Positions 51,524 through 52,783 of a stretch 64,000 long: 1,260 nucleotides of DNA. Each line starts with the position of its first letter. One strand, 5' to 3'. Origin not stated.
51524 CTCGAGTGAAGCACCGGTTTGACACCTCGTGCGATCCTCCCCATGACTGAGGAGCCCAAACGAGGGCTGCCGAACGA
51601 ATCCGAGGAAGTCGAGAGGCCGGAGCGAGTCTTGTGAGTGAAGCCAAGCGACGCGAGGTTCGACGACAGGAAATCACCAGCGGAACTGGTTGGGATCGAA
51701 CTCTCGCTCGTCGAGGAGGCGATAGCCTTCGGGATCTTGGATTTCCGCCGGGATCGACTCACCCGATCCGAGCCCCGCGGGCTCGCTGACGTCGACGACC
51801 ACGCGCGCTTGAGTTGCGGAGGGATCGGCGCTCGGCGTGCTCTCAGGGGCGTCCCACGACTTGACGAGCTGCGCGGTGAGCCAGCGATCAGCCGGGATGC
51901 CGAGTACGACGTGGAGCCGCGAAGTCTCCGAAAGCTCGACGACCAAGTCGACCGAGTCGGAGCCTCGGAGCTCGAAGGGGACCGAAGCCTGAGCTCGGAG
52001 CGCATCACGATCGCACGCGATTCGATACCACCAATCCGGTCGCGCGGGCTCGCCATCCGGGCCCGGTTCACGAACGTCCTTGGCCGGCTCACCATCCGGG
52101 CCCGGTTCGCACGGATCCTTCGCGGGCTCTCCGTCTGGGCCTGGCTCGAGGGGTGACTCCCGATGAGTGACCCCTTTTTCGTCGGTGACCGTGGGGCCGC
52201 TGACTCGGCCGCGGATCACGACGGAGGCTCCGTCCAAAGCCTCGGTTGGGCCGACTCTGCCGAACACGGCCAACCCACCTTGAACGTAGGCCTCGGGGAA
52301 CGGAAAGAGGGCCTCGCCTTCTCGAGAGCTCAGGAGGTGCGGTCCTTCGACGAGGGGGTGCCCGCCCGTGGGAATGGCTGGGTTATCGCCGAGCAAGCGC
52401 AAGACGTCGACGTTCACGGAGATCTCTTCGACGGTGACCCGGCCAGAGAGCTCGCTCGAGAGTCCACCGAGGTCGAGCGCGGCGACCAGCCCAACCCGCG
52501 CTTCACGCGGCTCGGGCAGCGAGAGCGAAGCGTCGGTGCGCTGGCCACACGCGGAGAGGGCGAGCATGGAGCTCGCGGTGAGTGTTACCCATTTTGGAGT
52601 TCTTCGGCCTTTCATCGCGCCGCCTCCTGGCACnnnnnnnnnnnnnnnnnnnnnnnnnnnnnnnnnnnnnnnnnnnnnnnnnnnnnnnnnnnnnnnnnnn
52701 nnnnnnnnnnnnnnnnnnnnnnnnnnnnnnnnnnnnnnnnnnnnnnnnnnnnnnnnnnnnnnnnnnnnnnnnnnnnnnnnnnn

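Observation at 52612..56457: STAND-like NTPase / TPR array fused to a sigma-54 enhancer-binding module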

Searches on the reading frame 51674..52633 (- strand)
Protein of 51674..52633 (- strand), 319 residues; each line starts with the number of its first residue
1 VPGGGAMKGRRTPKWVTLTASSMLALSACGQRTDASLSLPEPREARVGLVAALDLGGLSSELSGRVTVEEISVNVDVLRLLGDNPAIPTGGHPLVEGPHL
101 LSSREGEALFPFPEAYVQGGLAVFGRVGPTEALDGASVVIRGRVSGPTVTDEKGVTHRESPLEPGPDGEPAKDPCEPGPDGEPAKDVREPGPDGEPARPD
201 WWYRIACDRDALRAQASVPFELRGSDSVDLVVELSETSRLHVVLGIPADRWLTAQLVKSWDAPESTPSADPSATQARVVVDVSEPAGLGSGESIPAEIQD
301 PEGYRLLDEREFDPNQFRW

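Call 11: search_protein_families(library=pfam, proteins=[window:51674-52633:-], max_evalue=0.001)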
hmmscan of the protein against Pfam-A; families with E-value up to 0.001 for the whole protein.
window:51674-52633:- (319 aa): 0 families

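Call 73: search_protein_families(library=pfam, proteins=[window:51674-52633:-], max_evalue=1)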
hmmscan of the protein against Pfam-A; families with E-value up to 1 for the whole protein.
window:51674-52633:- (319 aa): 0 families

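Call 88: find_homologous_proteins(query=A1)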
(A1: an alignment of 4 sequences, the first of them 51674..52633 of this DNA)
Query A1 (4 sequences) (319 aa, profile of the alignment): 14 proteins with E <= 0.001 among 8000 candidates.
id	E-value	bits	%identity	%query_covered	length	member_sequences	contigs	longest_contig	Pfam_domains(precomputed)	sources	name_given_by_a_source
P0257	1.7e-139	483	100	98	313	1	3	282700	-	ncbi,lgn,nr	ncbi:MAG: hypothetical protein HY791_19625 [Deltaproteobacteria bacterium]|nr:hypothetical protein [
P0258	2.0e-138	479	62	92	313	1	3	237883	-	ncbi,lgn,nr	ncbi:MAG: hypothetical protein HYV07_02460 [Deltaproteobacteria bacterium]|nr:hypothetical protein [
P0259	8.0e-136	471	38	78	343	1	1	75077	-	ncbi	-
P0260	1.1e-118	414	39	71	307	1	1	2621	-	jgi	jgi:hypothetical protein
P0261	4.1e-104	366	40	74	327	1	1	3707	-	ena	-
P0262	2.2e-98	348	38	77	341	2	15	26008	-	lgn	-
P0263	1.0e-96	342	41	68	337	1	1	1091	-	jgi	jgi:hypothetical protein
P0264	1.6e-90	322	40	79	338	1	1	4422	-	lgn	-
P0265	8.0e-86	306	51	92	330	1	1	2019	-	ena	-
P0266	2.8e-85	304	38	67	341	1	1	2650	-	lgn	-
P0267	3.7e-78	281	44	75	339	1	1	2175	-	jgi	jgi:hypothetical protein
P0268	5.4e-65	238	32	87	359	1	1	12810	-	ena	-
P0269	9.0e-65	237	37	87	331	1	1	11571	-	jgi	jgi:hypothetical protein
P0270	8.0e-40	155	30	91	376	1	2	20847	-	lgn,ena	-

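Call 108: search_protein_families(library=padloc, proteins=[window:51674-52615:-], max_evalue=0.01)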
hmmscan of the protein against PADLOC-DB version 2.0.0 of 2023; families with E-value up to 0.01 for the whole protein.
window:51674-52615:- (313 aa): 0 families
